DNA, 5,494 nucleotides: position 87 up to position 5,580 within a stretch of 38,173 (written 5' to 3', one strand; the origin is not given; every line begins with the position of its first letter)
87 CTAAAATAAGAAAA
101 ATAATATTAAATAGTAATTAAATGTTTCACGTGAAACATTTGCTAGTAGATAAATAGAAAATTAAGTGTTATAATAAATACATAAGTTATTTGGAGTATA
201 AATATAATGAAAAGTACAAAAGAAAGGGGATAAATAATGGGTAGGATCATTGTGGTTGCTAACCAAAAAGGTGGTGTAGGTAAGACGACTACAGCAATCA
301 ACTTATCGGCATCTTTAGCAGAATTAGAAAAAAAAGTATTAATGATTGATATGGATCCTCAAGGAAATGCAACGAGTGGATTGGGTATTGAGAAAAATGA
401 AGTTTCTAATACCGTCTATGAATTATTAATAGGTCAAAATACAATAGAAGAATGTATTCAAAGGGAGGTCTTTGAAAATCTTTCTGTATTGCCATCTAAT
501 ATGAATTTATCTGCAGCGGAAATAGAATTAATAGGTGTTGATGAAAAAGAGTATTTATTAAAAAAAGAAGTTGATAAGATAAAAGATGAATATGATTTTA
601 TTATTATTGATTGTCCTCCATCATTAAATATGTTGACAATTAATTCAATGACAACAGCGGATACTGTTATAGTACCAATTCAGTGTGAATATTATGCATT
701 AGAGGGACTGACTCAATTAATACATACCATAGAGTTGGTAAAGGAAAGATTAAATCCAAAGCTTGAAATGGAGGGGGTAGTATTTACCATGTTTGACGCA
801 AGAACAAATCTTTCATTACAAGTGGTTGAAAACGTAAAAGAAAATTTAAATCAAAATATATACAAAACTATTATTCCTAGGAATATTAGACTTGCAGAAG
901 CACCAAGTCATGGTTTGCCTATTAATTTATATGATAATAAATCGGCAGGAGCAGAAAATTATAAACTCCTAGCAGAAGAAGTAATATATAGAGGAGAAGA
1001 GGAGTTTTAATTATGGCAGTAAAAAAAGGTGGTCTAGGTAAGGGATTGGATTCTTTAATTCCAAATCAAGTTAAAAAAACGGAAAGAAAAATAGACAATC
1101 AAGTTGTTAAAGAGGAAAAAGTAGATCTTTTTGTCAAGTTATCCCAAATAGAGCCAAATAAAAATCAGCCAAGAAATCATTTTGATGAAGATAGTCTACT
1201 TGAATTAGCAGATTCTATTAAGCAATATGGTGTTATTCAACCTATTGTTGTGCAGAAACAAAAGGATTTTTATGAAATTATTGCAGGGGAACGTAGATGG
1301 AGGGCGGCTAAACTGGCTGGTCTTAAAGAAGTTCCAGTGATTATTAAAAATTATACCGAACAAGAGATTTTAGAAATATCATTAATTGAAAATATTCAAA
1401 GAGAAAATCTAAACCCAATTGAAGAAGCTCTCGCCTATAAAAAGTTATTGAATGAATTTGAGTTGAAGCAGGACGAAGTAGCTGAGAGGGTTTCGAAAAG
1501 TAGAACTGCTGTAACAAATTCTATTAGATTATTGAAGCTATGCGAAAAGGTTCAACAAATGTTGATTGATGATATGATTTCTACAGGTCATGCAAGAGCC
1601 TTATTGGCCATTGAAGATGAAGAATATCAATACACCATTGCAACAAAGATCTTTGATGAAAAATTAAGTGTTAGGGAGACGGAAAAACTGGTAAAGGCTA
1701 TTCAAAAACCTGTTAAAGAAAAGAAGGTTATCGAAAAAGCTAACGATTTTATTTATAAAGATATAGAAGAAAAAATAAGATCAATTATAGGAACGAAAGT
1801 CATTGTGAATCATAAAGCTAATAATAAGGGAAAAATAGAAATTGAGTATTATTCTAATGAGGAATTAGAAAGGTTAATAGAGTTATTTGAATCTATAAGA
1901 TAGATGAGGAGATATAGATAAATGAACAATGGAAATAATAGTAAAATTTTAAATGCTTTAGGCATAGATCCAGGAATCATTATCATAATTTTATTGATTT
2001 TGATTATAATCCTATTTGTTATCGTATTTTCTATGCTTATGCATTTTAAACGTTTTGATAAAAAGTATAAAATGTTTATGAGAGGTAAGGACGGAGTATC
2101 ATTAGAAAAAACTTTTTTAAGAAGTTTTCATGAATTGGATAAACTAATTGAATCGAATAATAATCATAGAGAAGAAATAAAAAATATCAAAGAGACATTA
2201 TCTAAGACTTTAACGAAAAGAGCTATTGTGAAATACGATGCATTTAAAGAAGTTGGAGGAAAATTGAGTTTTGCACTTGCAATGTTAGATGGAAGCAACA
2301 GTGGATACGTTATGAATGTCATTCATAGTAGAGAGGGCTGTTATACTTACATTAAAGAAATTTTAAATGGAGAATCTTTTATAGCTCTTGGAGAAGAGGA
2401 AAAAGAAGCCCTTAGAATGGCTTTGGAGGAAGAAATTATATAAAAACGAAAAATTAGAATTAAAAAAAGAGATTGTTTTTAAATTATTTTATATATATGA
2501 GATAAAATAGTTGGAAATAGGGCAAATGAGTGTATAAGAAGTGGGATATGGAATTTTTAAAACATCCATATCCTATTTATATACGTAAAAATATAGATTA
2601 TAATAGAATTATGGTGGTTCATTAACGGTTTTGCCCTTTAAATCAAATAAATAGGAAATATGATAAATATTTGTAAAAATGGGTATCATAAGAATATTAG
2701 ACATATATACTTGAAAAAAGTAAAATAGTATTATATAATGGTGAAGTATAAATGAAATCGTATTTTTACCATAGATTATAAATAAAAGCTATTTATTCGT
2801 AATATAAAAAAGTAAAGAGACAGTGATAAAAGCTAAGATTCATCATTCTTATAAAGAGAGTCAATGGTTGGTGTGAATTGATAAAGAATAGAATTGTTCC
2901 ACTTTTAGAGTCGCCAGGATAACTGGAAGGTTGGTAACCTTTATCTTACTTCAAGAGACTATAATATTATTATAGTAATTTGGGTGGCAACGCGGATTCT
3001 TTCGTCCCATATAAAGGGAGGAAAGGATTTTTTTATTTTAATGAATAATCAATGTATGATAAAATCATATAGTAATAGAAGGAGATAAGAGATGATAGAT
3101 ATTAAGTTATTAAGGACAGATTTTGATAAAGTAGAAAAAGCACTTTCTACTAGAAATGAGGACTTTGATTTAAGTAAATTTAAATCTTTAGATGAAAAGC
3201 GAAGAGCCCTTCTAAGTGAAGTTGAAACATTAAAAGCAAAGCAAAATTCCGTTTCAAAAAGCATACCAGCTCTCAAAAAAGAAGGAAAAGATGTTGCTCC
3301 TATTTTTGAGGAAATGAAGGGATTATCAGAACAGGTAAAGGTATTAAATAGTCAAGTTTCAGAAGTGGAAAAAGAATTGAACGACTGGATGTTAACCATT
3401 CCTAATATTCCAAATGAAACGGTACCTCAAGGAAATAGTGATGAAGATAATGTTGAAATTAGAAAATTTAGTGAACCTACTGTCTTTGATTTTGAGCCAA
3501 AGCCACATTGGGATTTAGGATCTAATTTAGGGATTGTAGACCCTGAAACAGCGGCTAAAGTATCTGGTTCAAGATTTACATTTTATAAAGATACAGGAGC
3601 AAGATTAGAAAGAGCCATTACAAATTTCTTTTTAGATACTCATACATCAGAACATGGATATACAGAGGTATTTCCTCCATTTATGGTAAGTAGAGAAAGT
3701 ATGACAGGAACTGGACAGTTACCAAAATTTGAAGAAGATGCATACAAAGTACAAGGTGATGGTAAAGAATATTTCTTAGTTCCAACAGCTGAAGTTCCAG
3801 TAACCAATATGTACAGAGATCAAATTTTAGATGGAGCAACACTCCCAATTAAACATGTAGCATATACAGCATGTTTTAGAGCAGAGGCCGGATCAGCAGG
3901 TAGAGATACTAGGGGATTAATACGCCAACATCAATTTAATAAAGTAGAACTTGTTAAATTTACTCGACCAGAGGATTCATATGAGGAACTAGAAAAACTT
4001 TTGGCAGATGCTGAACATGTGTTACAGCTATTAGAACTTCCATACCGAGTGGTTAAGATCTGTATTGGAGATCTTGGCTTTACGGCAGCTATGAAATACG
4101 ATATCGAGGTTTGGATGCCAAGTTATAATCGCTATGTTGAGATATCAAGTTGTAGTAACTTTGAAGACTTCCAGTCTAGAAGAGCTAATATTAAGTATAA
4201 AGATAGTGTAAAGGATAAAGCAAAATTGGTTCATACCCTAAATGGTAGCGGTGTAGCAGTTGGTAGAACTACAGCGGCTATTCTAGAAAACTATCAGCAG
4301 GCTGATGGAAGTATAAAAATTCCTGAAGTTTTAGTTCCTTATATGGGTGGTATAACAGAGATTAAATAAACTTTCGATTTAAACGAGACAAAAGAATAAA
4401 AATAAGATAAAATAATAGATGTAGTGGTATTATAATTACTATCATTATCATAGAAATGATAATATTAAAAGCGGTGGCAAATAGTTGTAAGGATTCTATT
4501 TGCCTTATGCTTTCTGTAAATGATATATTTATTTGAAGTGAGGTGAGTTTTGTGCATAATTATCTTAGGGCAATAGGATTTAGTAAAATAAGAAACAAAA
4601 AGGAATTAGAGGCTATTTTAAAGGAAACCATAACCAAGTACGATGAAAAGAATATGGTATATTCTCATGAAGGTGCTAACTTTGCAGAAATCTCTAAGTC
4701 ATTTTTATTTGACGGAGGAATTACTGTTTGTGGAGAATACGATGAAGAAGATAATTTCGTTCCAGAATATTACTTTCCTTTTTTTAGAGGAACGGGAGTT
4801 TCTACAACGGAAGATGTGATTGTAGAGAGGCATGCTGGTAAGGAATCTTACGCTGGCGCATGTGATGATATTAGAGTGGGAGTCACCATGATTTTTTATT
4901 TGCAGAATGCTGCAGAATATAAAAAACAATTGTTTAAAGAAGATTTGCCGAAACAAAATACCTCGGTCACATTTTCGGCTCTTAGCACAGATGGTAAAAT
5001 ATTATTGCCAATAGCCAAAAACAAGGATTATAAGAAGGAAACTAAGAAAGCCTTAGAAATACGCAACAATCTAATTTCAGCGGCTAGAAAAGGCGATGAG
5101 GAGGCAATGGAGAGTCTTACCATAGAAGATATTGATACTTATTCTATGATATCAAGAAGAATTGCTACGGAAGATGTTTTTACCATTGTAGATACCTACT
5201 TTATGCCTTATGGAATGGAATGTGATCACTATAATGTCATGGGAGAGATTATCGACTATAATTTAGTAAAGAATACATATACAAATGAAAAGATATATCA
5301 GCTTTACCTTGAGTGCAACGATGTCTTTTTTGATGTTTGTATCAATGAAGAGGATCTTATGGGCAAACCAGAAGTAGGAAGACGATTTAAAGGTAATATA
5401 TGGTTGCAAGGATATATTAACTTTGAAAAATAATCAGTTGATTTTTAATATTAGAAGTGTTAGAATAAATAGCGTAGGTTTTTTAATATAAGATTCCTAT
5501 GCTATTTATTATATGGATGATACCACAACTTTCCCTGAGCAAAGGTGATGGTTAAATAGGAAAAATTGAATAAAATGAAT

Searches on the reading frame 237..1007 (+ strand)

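Call 12: search_protein_families(library=pfam, proteins=[window:237-1007:+], max_evalue=0.001)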
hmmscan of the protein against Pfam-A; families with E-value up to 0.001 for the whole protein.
window:237-1007:+ (257 aa): 8 families
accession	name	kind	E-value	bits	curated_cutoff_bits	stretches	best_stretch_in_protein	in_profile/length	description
PF13614.12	AAA_31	-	2.4e-78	262.5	27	1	3-178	2-177/177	AAA domain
PF01656.29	CbiA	-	8.7e-31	106.9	25.4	1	5-229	1-125/125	CobQ/CobB/MinD/ParA nucleotide binding domain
PF09140.17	MipZ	-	3.3e-16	59.8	20.7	1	3-156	1-137/262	ATPase MipZ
PF06564.18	CBP_BcsQ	-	3e-13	50.3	21.3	1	4-247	3-231/234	Cellulose biosynthesis protein BcsQ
PF10609.15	ParA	-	6.2e-12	45.9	27.1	1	3-249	4-245/246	NUBPL iron-transfer P-loop NTPase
PF00142.24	Fer4_NifH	-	6.3e-11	42.7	25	1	10-250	7-245/271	4Fe-4S iron sulfur cluster binding proteins, NifH/frxC family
PF02374.21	ArsA_ATPase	-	5e-10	39.5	24.3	1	7-139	5-145/305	Anion-transporting ATPase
PF00448.28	SRP54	-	0.00018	21.6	22.7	0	13-41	11-39/196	SRP54-type protein, GTPase domain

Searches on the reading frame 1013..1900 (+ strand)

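Call 12: search_protein_families(library=pfam, proteins=[window:1013-1900:+], max_evalue=0.001)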
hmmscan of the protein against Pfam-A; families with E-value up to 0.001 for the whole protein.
window:1013-1900:+ (296 aa): 3 families
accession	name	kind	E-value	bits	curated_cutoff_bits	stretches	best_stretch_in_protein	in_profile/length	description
PF17762.8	HTH_ParB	-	3e-37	127.3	22.6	1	131-231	1-101/102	ParB HTH domain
PF02195.25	ParB_N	-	7.2e-35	119.4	26.3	1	41-129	6-95/95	ParB N-terminal domain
PF23552.2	ParB_C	-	3.6e-09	36.4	23.8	1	250-292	7-49/50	ParB dimerisation domain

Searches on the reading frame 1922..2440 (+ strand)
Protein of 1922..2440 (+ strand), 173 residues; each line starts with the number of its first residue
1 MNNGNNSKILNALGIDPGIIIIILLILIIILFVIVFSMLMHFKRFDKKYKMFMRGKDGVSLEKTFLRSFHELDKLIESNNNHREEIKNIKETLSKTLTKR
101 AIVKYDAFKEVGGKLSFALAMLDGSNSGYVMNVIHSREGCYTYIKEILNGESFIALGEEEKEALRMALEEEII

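Call 12: search_protein_families(library=pfam, proteins=[window:1922-2440:+], max_evalue=0.001)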
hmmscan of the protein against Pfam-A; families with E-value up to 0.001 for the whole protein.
window:1922-2440:+ (173 aa): 1 family
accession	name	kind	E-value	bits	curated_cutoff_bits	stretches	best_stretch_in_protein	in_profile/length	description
PF14584.11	DUF4446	-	4.2e-55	186.3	27.4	1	19-167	1-149/150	Protein of unknown function (DUF4446)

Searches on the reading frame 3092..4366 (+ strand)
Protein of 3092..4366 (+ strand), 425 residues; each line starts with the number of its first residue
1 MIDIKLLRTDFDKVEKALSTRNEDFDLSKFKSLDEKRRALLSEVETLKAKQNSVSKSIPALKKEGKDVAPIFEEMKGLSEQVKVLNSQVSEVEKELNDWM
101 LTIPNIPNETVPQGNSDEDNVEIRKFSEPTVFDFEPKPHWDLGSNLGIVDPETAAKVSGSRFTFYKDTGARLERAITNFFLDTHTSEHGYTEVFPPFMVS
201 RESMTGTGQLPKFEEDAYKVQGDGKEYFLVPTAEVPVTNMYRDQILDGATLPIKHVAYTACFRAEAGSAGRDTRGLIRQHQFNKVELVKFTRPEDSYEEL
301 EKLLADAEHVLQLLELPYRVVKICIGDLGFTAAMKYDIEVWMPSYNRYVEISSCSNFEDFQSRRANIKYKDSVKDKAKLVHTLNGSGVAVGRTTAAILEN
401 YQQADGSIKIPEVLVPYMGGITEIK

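Call 12: search_protein_families(library=pfam, proteins=[window:3092-4366:+], max_evalue=0.001)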
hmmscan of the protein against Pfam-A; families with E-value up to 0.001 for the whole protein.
window:3092-4366:+ (425 aa): 3 families
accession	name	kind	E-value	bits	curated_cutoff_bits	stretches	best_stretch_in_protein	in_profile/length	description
PF00587.30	tRNA-synt_2b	-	1.6e-43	149.3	29.3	1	218-401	1-179/179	tRNA synthetase class II core domain (G, H, P, S and T)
PF02403.27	Seryl_tRNA_N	-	1.2e-31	109.5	28.2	1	1-107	1-108/108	Seryl-tRNA synthetase N-terminal domain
PF05531.17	NPV_P10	-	6.1e-05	23.9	29.8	1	41-108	10-75/75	Nucleopolyhedrovirus P10 protein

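Call 52: list_cluster_members(proteins=[window:3092-4366:+, window:4543-5430:+, window:8381-10399:+, window:10950-12092:+])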
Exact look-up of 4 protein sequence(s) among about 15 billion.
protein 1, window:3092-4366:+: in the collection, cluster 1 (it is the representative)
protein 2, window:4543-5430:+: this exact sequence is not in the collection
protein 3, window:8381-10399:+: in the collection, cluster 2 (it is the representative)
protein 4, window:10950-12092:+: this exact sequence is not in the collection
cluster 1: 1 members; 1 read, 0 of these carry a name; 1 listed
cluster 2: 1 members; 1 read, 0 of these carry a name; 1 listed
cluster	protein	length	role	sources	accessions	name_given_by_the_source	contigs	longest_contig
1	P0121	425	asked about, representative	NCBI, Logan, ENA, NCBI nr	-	-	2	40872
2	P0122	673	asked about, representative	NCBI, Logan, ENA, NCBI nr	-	-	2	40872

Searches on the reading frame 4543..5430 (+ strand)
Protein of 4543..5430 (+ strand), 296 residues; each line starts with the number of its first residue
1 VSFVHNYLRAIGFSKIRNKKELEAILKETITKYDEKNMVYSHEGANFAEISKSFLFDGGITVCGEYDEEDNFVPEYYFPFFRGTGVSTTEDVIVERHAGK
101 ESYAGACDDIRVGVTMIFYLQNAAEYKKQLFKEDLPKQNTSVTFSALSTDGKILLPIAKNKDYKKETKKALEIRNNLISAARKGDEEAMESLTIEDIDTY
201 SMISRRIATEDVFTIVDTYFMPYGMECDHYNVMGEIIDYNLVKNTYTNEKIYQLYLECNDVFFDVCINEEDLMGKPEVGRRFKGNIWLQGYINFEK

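Call 12: search_protein_families(library=pfam, proteins=[window:4543-5430:+], max_evalue=0.001)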
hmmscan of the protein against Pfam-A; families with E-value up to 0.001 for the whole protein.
window:4543-5430:+ (296 aa): 1 family
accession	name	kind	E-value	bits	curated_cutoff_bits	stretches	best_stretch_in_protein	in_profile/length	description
PF12997.12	DUF3881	-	6.8e-127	423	27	1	8-290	1-283/283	Domain of unknown function, E. rectale Gene description (DUF3881)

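Call 65: find_related_loci(query=window:4543-5430:+, collection=metagenome_contigs, flank=8000)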
Query window:4543-5430:+ (296 aa) in metagenome_contigs; peptide patterns used: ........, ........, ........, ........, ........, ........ (x = any residue, [..] = any of these).
319 stretches matched a pattern; 151 encode a relative of the query (tblastn E <= 1e-3); the best 80 are kept; 80 distinct loci.
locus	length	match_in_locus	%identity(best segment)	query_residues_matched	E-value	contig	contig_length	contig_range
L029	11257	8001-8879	63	2-294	8e-124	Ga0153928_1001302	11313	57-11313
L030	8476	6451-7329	62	2-294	3e-121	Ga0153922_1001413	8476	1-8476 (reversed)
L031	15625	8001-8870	60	4-294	6e-120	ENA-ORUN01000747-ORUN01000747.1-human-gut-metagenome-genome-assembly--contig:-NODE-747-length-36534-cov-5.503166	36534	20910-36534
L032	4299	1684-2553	60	4-294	2e-121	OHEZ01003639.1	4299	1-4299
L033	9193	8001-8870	60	4-294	6e-120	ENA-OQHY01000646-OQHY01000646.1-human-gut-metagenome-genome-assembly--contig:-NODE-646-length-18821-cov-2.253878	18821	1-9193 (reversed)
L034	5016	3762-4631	60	4-294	2e-120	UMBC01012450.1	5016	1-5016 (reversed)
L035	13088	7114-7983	60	4-294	6e-120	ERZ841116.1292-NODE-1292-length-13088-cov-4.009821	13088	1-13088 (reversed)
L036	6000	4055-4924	60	4-294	5e-120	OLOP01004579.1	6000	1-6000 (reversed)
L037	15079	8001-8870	61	4-294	3e-120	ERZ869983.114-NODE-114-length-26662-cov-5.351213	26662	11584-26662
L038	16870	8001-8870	60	4-294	6e-120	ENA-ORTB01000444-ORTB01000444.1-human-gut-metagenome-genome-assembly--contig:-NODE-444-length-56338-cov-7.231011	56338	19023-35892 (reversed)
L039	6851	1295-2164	60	4-294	5e-120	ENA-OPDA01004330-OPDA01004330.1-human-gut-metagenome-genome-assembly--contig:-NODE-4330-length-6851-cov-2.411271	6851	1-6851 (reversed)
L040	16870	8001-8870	60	4-294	6e-120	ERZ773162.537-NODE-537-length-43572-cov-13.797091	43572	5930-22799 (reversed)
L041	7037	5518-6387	60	4-294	5e-120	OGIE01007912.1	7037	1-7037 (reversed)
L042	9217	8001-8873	62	4-294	4e-120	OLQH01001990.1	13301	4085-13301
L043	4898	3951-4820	60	4-294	1e-120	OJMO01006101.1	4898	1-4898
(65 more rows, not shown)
